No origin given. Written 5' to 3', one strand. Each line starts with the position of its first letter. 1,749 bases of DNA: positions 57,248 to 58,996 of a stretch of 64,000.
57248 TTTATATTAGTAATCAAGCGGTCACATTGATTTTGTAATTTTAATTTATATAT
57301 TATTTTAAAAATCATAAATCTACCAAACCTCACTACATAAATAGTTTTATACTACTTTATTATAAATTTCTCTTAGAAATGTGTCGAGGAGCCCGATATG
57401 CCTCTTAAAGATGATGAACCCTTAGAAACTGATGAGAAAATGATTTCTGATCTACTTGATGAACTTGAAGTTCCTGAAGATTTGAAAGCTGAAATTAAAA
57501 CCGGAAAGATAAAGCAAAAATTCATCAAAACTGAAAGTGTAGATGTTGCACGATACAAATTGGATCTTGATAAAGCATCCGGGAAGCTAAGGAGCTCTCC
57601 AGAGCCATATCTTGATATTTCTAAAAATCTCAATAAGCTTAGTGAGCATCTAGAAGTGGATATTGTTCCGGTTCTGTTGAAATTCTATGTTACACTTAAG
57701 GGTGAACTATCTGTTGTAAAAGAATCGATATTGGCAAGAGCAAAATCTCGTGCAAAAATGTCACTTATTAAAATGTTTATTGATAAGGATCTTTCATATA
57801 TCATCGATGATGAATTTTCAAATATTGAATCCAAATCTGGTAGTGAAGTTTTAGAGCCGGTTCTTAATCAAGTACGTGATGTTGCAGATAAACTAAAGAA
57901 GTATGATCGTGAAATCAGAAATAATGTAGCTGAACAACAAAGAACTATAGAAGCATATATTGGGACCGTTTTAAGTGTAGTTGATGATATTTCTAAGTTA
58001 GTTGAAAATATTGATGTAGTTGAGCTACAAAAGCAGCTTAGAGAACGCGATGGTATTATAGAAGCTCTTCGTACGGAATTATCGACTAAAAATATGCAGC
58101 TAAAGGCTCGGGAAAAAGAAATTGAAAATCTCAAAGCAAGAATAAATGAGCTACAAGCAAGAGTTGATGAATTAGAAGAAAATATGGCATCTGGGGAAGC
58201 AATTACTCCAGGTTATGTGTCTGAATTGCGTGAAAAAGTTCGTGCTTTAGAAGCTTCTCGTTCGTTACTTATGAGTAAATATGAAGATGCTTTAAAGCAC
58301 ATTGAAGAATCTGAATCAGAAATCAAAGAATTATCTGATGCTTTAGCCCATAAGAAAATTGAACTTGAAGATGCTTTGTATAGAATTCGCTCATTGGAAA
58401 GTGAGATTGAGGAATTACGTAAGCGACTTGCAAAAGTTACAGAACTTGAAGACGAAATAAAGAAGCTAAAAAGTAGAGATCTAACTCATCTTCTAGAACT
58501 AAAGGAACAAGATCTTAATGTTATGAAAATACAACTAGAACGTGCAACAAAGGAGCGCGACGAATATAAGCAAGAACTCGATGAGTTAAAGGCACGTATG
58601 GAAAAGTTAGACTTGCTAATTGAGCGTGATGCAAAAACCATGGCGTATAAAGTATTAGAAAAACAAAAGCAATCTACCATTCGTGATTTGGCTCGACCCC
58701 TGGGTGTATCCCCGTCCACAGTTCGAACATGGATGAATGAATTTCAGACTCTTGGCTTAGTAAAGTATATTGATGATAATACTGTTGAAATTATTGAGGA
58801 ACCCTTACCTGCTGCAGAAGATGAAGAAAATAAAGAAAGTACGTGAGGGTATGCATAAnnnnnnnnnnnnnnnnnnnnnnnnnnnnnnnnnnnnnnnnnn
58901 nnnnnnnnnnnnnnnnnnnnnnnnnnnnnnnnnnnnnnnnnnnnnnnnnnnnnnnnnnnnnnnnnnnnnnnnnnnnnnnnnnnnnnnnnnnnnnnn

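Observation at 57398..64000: Mirror-image convergent operons, each headed by a coiled-coil/winged-helix paralog and each ending in a Roadblock-like protein; they enclose a radical SAM enzyme and two nuclease-like proteins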

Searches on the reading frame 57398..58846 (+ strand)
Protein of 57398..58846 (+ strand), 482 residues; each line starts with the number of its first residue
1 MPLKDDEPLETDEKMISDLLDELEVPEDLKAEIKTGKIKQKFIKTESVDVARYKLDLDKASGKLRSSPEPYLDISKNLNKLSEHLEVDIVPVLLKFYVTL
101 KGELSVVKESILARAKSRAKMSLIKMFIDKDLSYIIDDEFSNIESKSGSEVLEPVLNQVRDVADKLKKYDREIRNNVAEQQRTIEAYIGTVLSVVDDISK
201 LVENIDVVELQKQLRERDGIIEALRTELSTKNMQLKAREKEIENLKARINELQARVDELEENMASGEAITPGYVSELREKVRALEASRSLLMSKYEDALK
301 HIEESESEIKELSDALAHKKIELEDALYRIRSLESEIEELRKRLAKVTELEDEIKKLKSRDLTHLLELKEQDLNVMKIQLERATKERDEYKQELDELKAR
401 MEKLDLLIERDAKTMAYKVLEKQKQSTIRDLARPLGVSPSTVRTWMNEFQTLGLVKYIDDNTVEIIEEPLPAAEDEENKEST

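Call 6: search_protein_families(library=pfam, max_evalue=0.1, proteins=[window:57398-58846:+])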
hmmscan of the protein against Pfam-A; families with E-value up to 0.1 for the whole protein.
window:57398-58846:+ (482 aa): 46 families (the best 25 are shown)
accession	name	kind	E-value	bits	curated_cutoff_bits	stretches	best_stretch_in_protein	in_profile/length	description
PF13518.12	HTH_28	-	3.5e-05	24.2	25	1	419-455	6-42/52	Helix-turn-helix domain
PF13551.12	HTH_29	-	3.9e-05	24.1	28.1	1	421-456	8-43/64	Winged helix-turn helix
PF16326.10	ABC_tran_CTD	-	0.00019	22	32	1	238-296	6-62/69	ABC transporter C-terminal domain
PF14362.11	DUF4407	-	0.00026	20.8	31.3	1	188-340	125-249/297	Domain of unknown function (DUF4407)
PF19220.6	Rod_CreS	-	0.00028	20.5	100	1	276-431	24-172/359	Crescentin, rod domain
PF01325.25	Fe_dep_repress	-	0.00029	21.4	26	1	417-458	14-55/60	Iron dependent repressor, N-terminal DNA binding domain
PF05335.18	DUF745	-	0.00048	20.4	33.3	1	209-289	66-146/183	Protein of unknown function (DUF745)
PF18504.6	Csm1_N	-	0.00058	20.6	26.3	1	210-263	11-64/70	Csm1 N-terminal domain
PF01527.26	HTH_Tnp_1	-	0.00059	20.4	24.1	1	423-478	21-67/75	Transposase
PF08954.16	Trimer_CC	-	0.0014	18.7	27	1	239-263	25-49/52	Trimerisation motif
PF10668.15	Phage_terminase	-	0.0017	18.4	22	1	420-445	17-42/67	Phage terminase small subunit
PF05278.17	PEARLI-4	-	0.0023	18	29.9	1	188-262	133-208/234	Arabidopsis phospholipase-like protein (PEARLI 4)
PF13542.12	HTH_Tnp_ISL3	-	0.0029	17.5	27.4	1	417-448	18-49/51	Helix-turn-helix domain of transposase family ISL3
PF08220.18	HTH_DeoR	-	0.0033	17.6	21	1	418-455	7-44/57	DeoR-like helix-turn-helix domain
PF12116.14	SpoIIID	-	0.0036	17.8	27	0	408-447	4-41/82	Stage III sporulation protein D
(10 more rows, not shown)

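Call 7: search_protein_families(library=ncbifam, max_evalue=0.1, proteins=[window:57398-58846:+])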
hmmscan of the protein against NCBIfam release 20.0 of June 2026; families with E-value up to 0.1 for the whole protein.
window:57398-58846:+ (482 aa): 16 families
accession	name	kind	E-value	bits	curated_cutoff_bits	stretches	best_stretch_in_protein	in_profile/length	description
TIGR02168.1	SMC_prok_B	equivalog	1e-10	40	567.35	1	175-416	672-913/1181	chromosome segregation protein SMC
TIGR02169.1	SMC_prok_A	equivalog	3.8e-10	38.1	729.4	1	155-422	673-939/1165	chromosome segregation protein SMC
NF003034.1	PRK03918.1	equivalog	4.2e-08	31.7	700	1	156-415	174-428/878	DNA double-strand break repair ATPase Rad50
TIGR04523.1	Mplasa_alph_rch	subfamily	2.2e-06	25.9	270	1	165-409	304-534/745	helix-rich protein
NF045487.1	ASRP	equivalog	3.6e-05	22.6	300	2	175-292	152-269/593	archaea-specific SMC-related protein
NF002572.0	PRK02224.1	equivalog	0.00014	20.3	1087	1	135-412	290-571/888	DNA double-strand break repair ATPase Rad50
NF052320.1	Cbp1_fam_LP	subfamily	0.00067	19.2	90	1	136-265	56-183/286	Cbp1 family collagen-binding glycoprotein adhesin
NF049872.2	cytotoxin_MakB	equivalog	0.00068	19.1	240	1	150-267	68-183/349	alpha-pore-forming cytotoxin subunit MakB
NF053609.1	Sul12a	equivalog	0.00083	19.5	150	1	419-468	13-62/103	Sul12a family chromatin-organizing protein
NF053606.1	Sta1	subfamily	0.0039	17.3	80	0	413-456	22-65/100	Sta1 family transcriptional regulator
NF041035.1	Rad50_Halo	equivalog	0.0065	14.9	1000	1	164-409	265-506/883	DNA double-strand break repair ATPase Rad50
NF041034.1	Rad50_Sulf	equivalog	0.0088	13.9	1000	0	6-415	269-686/872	DNA double-strand break repair ATPase Rad50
NF038350.1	taxis_HmpF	equivalog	0.0097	14.3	200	0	206-265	474-533/553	pilus motility taxis protein HmpF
NF033577.2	transpos_IS481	equivalog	0.024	14.2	224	1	421-459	9-47/284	IS481 family transposase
NF004631.0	PRK05975.1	equivalog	0.031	13.2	371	1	240-409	53-224/352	3-carboxy-cis,cis-muconate cycloisomerase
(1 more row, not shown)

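Call 10: search_protein_families(library=padloc, max_evalue=0.1, proteins=[window:57398-58846:+])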
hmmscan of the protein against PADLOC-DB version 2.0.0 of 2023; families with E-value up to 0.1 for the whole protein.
window:57398-58846:+ (482 aa): 21 families
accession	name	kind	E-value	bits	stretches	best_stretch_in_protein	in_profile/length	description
PDLC00551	JetC2|JetC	-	1.1e-05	21.5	1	165-424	745-1002/1365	DUF3584 domain; MukB-like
PDLC03865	LmuB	-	1.2e-05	21.7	2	142-262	562-681/1007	-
PDLC00581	JetC3|JetC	-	1.7e-05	20.9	2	114-421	759-1057/1473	DUF3584 domain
PDLC00553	JetC2|JetC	-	2.4e-05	20.4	1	188-436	849-1095/1361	DUF3584 domain; MukB-like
PDLC00006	DruC1|DruC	-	4.3e-05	20.2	2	274-417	163-305/626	Unknown function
PDLC02722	PbeC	-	9.5e-05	19.2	1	190-357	335-488/643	PbeC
PDLC00518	JetC1|JetC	-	0.0002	17.3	1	157-314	289-450/1112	DUF3584 domain; MukB-like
PDLC00580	JetC3|JetC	-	0.00061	16.1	2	277-414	275-411/1068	DUF3584 domain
PDLC00550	JetC2|JetC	-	0.001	14.9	2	74-287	761-969/1355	DUF3584 domain; MukB-like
PDLC03859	LmuB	-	0.0012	16.2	1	290-410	355-474/611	-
PDLC02668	DndD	-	0.0026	14.8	1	139-320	347-530/659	DndD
PDLC00582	JetC3|JetC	-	0.0034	13.2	1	207-415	779-986/1472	DUF3584 domain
PDLC04133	mad1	-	0.0065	14.8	1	427-448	7-28/60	mads_1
PDLC00519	JetC1|JetC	-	0.0072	12.6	1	151-318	641-809/1097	DUF3584 domain; MukB-like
PDLC02890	DpdH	-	0.0076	14.3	0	321-347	10-36/127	DpdH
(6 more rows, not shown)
